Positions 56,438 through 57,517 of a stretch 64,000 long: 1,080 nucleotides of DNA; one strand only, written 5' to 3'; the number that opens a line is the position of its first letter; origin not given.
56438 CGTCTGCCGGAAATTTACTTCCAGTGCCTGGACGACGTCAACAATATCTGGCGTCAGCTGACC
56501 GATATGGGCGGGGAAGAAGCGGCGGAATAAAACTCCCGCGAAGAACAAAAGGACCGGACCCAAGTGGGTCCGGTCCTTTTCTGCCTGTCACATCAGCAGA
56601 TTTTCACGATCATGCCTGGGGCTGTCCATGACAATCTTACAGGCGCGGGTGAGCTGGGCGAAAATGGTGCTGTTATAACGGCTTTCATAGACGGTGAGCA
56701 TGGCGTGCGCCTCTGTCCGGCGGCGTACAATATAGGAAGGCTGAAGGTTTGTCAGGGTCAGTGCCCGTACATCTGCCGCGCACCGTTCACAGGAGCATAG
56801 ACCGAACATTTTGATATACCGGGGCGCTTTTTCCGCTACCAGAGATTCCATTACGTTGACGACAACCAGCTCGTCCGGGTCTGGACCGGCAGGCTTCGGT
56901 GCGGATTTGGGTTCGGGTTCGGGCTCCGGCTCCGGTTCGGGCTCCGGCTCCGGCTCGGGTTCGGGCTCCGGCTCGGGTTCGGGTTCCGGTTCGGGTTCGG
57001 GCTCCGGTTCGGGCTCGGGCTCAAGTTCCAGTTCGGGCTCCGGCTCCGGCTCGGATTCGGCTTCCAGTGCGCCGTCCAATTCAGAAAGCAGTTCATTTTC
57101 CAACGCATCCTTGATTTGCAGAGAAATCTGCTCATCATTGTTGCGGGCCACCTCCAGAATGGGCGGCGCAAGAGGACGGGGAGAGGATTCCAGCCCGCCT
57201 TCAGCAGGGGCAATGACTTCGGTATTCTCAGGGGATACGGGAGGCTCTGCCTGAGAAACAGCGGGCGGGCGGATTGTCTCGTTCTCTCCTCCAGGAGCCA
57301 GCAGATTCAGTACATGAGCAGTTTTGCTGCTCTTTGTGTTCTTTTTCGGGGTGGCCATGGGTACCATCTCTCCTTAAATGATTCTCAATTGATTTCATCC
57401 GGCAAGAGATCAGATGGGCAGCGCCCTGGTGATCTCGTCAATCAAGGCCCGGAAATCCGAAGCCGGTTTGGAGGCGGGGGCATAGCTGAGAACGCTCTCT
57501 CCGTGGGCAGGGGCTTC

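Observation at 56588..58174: Orphan ParA-type ATPase co-transcribed with a basic-peptide/(EP)n/ComFB adaptor: candidate second-messenger-controlled positioning module for the flagellar or chemotaxis apparatus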

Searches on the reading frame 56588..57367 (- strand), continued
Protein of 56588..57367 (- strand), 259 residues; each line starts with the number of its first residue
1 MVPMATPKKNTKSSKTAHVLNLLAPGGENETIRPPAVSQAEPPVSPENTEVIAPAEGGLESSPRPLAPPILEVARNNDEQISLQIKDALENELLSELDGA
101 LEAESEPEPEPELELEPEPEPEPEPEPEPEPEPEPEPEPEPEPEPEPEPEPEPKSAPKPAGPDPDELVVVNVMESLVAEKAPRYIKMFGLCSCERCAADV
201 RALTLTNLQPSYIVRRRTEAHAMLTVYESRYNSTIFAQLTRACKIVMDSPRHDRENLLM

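Call 71: find_encoding_contigs(protein=P0319, flank=10000, max_places=2)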
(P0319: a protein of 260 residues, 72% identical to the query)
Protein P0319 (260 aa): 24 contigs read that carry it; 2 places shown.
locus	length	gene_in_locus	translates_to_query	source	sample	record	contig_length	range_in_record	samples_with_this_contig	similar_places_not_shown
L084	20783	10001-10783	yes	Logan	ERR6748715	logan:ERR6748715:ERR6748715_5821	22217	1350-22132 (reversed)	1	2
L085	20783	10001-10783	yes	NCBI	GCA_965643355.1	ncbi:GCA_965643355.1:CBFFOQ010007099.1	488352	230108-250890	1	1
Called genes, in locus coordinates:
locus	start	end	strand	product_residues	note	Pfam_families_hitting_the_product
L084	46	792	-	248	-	-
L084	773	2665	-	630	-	PF11104:PilM_2 (weak), PF14450:FtsA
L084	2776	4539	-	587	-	PF12729:4HB_MCP_1 (weak), PF00672:HAMP (faint), PF18947:HAMP_2 (faint), PF00015:MCPsignal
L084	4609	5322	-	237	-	PF00005:ABC_tran, PF13191:AAA_16 (weak), PF13304:AAA_21 (faint), PF13401:AAA_22 (faint)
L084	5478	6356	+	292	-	PF13529:Peptidase_C39_2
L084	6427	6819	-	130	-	-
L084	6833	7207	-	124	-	PF02561:FliS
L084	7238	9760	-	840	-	PF02465:FliD_N, PF07195:FliD_C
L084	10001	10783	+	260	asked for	PF00142:Fer4_NifH (faint), PF01656:CbiA, PF02374:ArsA_ATPase (faint), PF06564:CBP_BcsQ, PF09140:MipZ (faint), PF10609:ParA, PF13614:AAA_31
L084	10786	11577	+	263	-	PF10719:ComFB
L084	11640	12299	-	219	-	PF07238:PilZ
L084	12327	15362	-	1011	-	PF00990:GGDEF, PF08447:PAS_3 (weak), PF00990:GGDEF, PF00563:EAL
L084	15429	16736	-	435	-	PF00563:EAL, PF08668:HDOD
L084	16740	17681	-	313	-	PF01584:CheW, PF00072:Response_reg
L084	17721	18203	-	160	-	PF03975:CheD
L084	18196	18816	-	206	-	PF04509:CheC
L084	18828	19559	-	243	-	PF06429:Flg_bbr_C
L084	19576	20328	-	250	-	PF00460:Flg_bb_rod, PF22692:LlgE_F_G_D1, PF06429:Flg_bbr_C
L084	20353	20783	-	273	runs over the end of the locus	PF04542:Sigma70_r2, PF04539:Sigma70_r3, PF08281:Sigma70_r4_2 (weak), PF04545:Sigma70_r4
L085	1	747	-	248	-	-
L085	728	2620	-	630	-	PF11104:PilM_2 (weak), PF14450:FtsA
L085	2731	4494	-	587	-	PF12729:4HB_MCP_1 (weak), PF00672:HAMP (faint), PF18947:HAMP_2 (faint), PF00015:MCPsignal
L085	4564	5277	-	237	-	PF00005:ABC_tran, PF13191:AAA_16 (weak), PF13304:AAA_21 (faint), PF13401:AAA_22 (faint)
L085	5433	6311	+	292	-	PF13529:Peptidase_C39_2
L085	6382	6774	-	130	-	-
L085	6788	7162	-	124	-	PF02561:FliS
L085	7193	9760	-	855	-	PF02465:FliD_N, PF07195:FliD_C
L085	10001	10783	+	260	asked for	PF00142:Fer4_NifH (faint), PF01656:CbiA, PF02374:ArsA_ATPase (faint), PF06564:CBP_BcsQ, PF09140:MipZ (faint), PF10609:ParA, PF13614:AAA_31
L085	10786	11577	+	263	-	PF10719:ComFB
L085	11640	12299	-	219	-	PF07238:PilZ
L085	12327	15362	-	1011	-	PF00990:GGDEF, PF08447:PAS_3 (weak), PF00990:GGDEF, PF00563:EAL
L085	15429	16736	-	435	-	PF00563:EAL, PF08668:HDOD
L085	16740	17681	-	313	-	PF01584:CheW, PF00072:Response_reg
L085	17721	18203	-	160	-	PF03975:CheD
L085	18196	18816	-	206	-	PF04509:CheC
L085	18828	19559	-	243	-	PF06429:Flg_bbr_C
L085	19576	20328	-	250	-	PF00460:Flg_bb_rod, PF22692:LlgE_F_G_D1, PF06429:Flg_bbr_C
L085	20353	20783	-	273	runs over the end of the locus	PF04542:Sigma70_r2, PF04539:Sigma70_r3, PF08281:Sigma70_r4_2 (weak), PF04545:Sigma70_r4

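Call 76: find_encoding_contigs(protein=P0300, flank=10000, max_places=3)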
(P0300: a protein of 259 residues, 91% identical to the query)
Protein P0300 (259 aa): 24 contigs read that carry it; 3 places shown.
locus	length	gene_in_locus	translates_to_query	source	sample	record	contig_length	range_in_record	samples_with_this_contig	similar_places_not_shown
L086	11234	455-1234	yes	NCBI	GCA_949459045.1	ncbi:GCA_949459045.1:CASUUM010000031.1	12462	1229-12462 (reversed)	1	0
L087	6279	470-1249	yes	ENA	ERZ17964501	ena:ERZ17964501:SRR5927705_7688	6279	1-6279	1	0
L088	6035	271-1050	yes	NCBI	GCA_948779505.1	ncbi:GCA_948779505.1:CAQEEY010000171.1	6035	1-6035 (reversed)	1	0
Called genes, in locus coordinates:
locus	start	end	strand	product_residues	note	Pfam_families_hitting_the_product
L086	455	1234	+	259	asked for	PF00142:Fer4_NifH (weak), PF01656:CbiA, PF02374:ArsA_ATPase (weak), PF06564:CBP_BcsQ, PF09140:MipZ (weak), PF10609:ParA, PF13614:AAA_31, PF03029:ATP_bind_1 (weak)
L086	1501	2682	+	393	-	PF10719:ComFB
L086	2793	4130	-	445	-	PF01554:MatE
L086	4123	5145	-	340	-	PF02275:CBAH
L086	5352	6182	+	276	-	PF00376:MerR, PF13411:MerR_1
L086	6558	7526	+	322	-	PF25954:Beta-barrel_RND_2 (weak), PF25990:Beta-barrel_YknX (weak), PF25967:RND-MFP_C, PF25989:YknX_C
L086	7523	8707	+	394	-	PF12704:MacB_PCD, PF02687:FtsX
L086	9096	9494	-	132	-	PF03551:PadR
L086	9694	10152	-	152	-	-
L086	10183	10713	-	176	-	PF19615:DUF6120 (weak)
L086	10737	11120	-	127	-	-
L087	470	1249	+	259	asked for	PF00142:Fer4_NifH (weak), PF01656:CbiA, PF02374:ArsA_ATPase (weak), PF06564:CBP_BcsQ, PF09140:MipZ (weak), PF10609:ParA, PF13614:AAA_31, PF03029:ATP_bind_1 (weak)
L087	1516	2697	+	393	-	PF10719:ComFB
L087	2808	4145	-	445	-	PF01554:MatE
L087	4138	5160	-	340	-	PF02275:CBAH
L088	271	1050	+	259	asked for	PF00142:Fer4_NifH (weak), PF01656:CbiA, PF02374:ArsA_ATPase (weak), PF06564:CBP_BcsQ, PF09140:MipZ (weak), PF10609:ParA, PF13614:AAA_31, PF03029:ATP_bind_1 (weak)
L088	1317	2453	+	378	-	PF10719:ComFB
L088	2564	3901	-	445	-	PF01554:MatE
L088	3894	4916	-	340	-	PF02275:CBAH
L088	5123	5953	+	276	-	PF00376:MerR, PF13411:MerR_1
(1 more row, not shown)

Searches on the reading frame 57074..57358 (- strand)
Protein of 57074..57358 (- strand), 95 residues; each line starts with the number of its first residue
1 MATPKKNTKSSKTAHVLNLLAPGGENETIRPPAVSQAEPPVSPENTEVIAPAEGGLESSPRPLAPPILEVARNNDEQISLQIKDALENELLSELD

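Call 51: search_protein_representatives(protein=window:57074-57358:-)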
Query: 95 residues. Proteins with E-value up to 0.001 (for the whole library): 54; up to 1e-10: 12; up to 1e-30: 2. The best 54 are listed.
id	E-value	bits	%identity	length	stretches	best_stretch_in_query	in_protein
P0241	3.3e-36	139.5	77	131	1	1-95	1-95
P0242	7.4e-32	125.6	81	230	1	1-94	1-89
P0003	1.6e-29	118.2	71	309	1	1-94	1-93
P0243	1.9e-27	111.6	74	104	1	1-83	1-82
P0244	2.1e-25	105.0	76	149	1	1-86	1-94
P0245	1.5e-18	83.1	67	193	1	1-93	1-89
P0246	1.1e-16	77.2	60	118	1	1-93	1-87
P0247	2.6e-16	76.0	53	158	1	1-94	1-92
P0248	2.3e-14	69.7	58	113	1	1-94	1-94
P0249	2.8e-13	66.3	60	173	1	4-94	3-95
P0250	1.4e-11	60.9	57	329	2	1-90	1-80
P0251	3.3e-11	59.7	62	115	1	1-90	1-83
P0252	2.8e-10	56.7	68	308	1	1-93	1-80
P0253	1.3e-09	54.5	59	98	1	4-90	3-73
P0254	2.3e-08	50.6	43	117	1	6-91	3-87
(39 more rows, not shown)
